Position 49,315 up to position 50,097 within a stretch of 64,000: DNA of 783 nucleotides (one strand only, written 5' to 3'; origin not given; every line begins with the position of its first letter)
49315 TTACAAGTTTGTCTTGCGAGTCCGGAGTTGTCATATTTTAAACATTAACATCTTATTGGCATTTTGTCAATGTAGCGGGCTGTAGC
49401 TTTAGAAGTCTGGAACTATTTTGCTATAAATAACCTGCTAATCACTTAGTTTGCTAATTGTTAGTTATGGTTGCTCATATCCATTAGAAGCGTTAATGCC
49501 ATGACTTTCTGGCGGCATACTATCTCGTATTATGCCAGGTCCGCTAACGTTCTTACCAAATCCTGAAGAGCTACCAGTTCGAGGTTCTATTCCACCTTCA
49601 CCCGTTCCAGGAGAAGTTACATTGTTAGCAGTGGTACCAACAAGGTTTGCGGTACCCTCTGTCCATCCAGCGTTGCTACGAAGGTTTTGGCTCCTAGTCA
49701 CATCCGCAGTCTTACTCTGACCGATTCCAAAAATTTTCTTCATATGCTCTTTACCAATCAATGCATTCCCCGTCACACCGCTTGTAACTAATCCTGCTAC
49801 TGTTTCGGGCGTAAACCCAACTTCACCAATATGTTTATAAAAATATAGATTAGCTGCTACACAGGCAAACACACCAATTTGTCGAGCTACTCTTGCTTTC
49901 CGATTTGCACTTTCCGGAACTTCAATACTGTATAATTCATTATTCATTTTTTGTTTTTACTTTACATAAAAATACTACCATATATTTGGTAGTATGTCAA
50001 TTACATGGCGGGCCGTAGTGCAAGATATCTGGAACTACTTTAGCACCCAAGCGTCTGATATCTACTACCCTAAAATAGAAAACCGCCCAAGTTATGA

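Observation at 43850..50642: Head-to-tail array of single-gene modules, each with its own consensus promoter and a conserved ~35-nt upstream box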

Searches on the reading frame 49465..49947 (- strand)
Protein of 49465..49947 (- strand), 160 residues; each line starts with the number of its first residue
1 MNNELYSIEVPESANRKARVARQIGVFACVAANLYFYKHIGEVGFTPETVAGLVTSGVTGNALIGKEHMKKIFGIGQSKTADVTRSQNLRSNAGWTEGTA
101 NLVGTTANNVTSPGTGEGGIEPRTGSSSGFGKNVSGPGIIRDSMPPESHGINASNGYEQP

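Call 11: search_protein_families(library=pfam, max_evalue=0.01, proteins=[window:49465-49947:-])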
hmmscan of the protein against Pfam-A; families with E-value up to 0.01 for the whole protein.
window:49465-49947:- (160 aa): 0 families

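Call 58: search_protein_families(library=padloc, max_evalue=0.01, proteins=[window:49465-49947:-])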
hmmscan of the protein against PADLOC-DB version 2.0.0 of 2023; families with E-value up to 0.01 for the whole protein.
window:49465-49947:- (160 aa): 0 families

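Call 65: find_encoding_contigs(protein=window:49465-49947:-, flank=10000, max_places=8)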
Protein window:49465-49947:- (160 aa): 1 contig read that carries it; 1 place shown.
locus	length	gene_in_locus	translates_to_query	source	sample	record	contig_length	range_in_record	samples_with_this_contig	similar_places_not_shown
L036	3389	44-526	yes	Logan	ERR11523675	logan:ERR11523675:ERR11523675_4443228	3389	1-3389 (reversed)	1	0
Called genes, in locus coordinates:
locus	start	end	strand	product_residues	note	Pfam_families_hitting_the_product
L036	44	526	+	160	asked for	-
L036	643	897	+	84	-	-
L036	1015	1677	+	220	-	-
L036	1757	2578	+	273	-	PF03819:MazG (faint)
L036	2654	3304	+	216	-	PF05148:Methyltransf_8 (faint), PF13489:Methyltransf_23, PF03291:mRNA_G-N7_MeTrfase (faint), PF03848:TehB (weak), PF13847:Methyltransf_31, PF08241:Methyltransf_11, PF08242:Methyltransf_12, PF13649:Methyltransf_25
